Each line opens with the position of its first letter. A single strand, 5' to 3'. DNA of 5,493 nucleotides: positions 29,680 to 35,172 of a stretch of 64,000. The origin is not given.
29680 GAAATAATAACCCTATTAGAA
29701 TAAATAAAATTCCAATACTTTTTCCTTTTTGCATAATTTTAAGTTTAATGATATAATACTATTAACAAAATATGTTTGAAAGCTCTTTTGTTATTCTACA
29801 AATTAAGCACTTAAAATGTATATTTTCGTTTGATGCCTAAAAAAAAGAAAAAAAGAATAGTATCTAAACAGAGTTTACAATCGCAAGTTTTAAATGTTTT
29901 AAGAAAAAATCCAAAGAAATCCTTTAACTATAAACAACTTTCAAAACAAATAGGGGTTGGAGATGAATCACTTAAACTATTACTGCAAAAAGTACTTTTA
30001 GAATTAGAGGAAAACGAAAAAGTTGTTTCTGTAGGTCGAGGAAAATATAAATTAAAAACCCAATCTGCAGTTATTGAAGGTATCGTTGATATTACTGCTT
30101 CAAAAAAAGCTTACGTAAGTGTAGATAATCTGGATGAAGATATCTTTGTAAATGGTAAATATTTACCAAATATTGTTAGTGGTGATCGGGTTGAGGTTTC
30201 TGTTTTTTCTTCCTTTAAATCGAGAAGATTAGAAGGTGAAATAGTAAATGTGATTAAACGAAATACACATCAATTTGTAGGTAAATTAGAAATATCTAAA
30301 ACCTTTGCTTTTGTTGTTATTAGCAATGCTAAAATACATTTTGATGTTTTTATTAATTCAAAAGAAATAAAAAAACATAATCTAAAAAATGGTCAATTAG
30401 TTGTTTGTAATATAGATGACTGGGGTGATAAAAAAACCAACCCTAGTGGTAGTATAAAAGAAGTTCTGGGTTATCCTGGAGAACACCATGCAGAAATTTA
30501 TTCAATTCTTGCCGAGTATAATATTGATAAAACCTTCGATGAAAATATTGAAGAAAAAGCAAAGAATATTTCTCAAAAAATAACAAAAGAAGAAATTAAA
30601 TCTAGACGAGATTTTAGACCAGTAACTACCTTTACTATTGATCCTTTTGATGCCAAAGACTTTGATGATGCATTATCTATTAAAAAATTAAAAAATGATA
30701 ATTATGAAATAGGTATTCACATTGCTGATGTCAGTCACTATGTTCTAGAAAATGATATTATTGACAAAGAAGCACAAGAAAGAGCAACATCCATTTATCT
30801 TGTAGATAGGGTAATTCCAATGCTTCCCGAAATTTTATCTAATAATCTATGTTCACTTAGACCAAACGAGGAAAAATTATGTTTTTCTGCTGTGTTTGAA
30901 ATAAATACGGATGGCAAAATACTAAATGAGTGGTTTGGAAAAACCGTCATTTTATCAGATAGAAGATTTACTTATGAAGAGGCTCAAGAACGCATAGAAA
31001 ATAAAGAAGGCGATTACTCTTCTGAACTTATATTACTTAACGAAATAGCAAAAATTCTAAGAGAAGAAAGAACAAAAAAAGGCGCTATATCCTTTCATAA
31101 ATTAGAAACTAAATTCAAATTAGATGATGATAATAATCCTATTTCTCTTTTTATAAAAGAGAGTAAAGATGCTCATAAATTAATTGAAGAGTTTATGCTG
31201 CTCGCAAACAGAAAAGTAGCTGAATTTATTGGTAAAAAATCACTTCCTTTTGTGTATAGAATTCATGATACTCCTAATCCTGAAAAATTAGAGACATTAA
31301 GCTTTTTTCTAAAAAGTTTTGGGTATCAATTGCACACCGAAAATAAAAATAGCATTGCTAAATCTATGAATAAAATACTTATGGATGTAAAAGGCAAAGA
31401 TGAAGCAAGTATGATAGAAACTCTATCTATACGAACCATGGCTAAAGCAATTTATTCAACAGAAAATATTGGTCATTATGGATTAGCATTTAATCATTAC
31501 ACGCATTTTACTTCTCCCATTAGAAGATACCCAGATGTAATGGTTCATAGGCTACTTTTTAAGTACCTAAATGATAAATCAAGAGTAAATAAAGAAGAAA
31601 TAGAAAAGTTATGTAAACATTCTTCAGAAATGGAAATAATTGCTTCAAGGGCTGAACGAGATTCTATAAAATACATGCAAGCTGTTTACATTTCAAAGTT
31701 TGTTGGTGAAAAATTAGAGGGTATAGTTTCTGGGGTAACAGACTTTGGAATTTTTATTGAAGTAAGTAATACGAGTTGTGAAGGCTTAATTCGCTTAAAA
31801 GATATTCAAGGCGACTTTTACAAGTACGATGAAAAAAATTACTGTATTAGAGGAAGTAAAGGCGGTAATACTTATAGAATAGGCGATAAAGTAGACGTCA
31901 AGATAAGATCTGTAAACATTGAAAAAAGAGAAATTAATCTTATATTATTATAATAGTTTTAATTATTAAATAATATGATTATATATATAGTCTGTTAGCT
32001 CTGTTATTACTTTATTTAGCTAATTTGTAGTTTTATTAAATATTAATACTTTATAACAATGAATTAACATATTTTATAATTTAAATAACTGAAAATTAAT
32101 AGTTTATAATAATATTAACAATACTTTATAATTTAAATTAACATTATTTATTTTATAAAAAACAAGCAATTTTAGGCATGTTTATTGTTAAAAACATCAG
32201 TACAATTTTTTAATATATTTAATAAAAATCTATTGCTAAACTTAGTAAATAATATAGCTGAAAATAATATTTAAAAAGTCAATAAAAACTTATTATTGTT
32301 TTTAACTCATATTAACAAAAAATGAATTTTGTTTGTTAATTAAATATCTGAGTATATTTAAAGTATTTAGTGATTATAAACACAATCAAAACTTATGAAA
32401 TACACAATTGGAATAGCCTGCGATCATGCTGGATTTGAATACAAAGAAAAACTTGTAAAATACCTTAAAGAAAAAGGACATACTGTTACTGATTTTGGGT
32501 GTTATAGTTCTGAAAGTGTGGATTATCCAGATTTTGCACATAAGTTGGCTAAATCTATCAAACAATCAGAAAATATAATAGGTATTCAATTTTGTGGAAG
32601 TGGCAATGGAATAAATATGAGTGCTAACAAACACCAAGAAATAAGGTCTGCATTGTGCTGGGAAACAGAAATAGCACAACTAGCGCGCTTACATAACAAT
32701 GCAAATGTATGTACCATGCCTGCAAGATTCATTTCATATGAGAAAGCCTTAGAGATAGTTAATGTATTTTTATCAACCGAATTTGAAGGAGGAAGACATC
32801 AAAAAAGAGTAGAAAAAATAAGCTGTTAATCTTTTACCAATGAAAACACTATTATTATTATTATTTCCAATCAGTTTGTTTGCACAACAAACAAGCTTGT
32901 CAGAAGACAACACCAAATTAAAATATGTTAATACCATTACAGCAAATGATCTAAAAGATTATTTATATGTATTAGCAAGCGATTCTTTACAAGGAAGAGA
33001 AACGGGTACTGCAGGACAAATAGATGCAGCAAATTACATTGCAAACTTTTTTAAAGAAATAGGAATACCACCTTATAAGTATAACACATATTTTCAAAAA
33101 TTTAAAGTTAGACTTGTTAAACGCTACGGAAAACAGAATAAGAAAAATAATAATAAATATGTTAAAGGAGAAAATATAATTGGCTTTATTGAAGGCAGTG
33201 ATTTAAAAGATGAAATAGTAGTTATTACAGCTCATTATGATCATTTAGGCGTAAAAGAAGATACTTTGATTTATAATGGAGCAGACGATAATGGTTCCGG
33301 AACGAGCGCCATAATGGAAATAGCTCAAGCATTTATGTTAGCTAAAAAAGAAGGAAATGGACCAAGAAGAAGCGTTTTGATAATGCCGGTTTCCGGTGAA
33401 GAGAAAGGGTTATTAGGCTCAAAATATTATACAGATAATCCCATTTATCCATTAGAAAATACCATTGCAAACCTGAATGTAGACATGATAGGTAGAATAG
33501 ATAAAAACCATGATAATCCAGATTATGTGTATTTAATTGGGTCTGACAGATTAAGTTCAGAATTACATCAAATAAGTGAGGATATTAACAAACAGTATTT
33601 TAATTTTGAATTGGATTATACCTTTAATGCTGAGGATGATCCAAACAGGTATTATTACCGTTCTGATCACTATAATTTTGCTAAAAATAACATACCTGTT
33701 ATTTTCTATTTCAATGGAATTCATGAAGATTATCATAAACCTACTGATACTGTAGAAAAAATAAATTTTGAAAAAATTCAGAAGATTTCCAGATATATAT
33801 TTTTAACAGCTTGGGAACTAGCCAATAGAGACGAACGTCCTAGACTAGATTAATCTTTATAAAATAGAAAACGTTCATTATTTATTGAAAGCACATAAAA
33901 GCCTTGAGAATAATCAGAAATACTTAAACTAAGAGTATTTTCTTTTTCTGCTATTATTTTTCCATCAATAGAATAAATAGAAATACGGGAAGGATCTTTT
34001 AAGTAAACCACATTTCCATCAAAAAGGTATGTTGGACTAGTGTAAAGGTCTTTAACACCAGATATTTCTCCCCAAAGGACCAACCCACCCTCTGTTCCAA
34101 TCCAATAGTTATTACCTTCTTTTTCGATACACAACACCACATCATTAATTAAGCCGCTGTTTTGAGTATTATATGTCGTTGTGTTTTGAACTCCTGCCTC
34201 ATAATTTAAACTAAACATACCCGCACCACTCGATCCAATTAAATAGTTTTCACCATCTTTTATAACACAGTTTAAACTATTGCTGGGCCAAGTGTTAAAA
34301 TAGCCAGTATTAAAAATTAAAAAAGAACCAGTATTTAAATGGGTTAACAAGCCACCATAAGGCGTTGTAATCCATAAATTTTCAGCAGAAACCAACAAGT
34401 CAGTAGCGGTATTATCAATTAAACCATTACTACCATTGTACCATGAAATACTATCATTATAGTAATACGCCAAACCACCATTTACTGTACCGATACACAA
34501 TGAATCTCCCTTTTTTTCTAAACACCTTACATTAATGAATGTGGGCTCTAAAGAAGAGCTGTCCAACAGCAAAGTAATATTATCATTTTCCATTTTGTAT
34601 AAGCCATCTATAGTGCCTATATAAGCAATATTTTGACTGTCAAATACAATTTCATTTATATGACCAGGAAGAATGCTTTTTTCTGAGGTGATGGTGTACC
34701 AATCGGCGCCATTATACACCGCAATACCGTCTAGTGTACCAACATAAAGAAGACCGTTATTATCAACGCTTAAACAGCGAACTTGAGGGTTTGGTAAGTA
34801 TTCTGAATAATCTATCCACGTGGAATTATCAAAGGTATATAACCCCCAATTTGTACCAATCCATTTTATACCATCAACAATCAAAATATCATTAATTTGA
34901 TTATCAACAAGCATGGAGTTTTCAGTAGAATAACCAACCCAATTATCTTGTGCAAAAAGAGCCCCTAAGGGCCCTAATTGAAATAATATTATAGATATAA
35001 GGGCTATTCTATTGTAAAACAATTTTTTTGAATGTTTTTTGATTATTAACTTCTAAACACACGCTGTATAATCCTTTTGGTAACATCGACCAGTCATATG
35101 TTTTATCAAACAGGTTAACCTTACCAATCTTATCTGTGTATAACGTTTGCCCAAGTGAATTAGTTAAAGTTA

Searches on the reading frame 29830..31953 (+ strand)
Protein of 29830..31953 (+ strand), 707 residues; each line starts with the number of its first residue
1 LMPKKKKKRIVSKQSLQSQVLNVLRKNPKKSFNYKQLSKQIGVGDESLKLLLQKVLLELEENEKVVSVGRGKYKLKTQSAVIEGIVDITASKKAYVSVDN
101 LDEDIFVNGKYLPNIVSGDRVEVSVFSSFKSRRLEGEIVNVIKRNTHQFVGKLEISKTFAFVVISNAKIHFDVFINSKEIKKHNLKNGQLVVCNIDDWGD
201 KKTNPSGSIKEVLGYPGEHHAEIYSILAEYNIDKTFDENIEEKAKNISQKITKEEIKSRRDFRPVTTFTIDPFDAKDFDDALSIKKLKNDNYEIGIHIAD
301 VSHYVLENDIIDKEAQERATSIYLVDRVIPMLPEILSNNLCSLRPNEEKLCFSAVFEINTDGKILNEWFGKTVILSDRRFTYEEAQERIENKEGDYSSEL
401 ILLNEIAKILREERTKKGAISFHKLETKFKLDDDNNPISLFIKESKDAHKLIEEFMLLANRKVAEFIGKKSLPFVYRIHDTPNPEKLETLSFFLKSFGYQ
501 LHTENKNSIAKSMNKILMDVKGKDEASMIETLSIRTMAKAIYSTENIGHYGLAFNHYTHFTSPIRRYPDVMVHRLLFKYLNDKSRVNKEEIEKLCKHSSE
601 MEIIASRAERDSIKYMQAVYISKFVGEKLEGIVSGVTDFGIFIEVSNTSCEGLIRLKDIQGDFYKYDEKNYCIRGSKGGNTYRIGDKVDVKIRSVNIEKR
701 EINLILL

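Call 100: search_protein_families(library=pfam, proteins=[window:29830-31953:+], max_evalue=0.001)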
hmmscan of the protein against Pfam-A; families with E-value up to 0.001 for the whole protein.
window:29830-31953:+ (707 aa): 8 families
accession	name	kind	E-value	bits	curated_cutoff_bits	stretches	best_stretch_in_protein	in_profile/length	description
PF00773.25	RNB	-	1.1e-116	390.2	29.3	1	259-581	1-325/326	RNB domain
PF17876.7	CSD2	-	7.1e-25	87.3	26.2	1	161-236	1-73/74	Cold shock domain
PF17849.7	OB_Dis3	-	1e-10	41.9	22.8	1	157-231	9-77/77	Dis3-like cold-shock domain 2 (CSD2)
PF00575.29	S1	-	4.4e-10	40.2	22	1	624-704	3-71/74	S1 RNA binding domain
PF08206.17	OB_RNB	-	1.3e-06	28.4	24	1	84-141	1-58/58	Ribonuclease B OB domain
PF17215.9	Rrp44_S1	-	0.0001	22.7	23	1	630-696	4-78/89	S1 domain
PF22707.2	S1CSD-TOTE-2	-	0.00012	22.4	27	1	148-193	2-40/60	S1/CSD-like domain 2 of the TOTE conflict systems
PF07497.18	Rho_RNA_bind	-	0.00037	20.7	27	0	151-197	3-51/73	Rho termination factor, RNA-binding domain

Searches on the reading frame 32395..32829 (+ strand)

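Call 100: search_protein_families(library=pfam, proteins=[window:32395-32829:+], max_evalue=0.001)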
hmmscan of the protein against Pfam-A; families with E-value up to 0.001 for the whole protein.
window:32395-32829:+ (144 aa): 1 family
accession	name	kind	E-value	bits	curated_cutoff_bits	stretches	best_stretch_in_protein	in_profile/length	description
PF02502.23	LacAB_rpiB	-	1.5e-58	197.1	24.7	1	5-142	1-138/138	Ribose/Galactose Isomerase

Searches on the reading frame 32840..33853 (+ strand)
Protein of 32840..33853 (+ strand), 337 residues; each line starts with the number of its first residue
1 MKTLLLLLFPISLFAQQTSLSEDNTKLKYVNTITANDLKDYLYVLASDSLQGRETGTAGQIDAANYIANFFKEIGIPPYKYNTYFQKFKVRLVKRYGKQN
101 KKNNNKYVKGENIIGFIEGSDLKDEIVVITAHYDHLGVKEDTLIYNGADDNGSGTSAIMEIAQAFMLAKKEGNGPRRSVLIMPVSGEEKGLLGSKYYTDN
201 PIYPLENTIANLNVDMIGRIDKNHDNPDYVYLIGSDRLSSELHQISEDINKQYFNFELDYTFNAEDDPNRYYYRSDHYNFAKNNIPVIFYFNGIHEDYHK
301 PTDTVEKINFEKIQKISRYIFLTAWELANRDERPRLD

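Call 100: search_protein_families(library=pfam, proteins=[window:32840-33853:+], max_evalue=0.001)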
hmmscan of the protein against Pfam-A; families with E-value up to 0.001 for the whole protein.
window:32840-33853:+ (337 aa): 1 family
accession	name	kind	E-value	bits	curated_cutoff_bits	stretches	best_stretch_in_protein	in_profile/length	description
PF04389.22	Peptidase_M28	-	2.1e-39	135.7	21.3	1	112-321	1-190/193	Peptidase family M28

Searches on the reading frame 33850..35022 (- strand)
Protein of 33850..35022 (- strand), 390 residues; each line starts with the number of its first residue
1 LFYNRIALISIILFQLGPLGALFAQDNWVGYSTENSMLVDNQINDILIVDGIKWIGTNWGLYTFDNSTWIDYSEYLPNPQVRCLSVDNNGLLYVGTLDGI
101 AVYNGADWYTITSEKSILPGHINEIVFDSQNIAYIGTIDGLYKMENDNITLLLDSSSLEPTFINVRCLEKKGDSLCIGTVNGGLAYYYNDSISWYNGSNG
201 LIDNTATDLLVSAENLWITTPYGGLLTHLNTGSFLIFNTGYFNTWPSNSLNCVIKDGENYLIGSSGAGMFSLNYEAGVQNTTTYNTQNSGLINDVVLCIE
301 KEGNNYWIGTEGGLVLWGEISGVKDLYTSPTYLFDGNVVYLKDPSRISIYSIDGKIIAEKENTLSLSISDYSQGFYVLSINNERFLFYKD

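Call 100: search_protein_families(library=pfam, proteins=[window:33850-35022:-], max_evalue=0.001)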
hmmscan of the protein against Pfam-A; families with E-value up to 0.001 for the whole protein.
window:33850-35022:- (390 aa): 2 families
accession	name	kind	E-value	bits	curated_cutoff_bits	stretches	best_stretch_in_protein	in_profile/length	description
PF07494.17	Reg_prop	-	6.8e-09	35.3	20.4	0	76-97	2-23/24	Two component regulator propeller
PF18962.6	Por_Secre_tail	-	2e-05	25.2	27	1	345-384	22-66/75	Secretion system C-terminal sorting domain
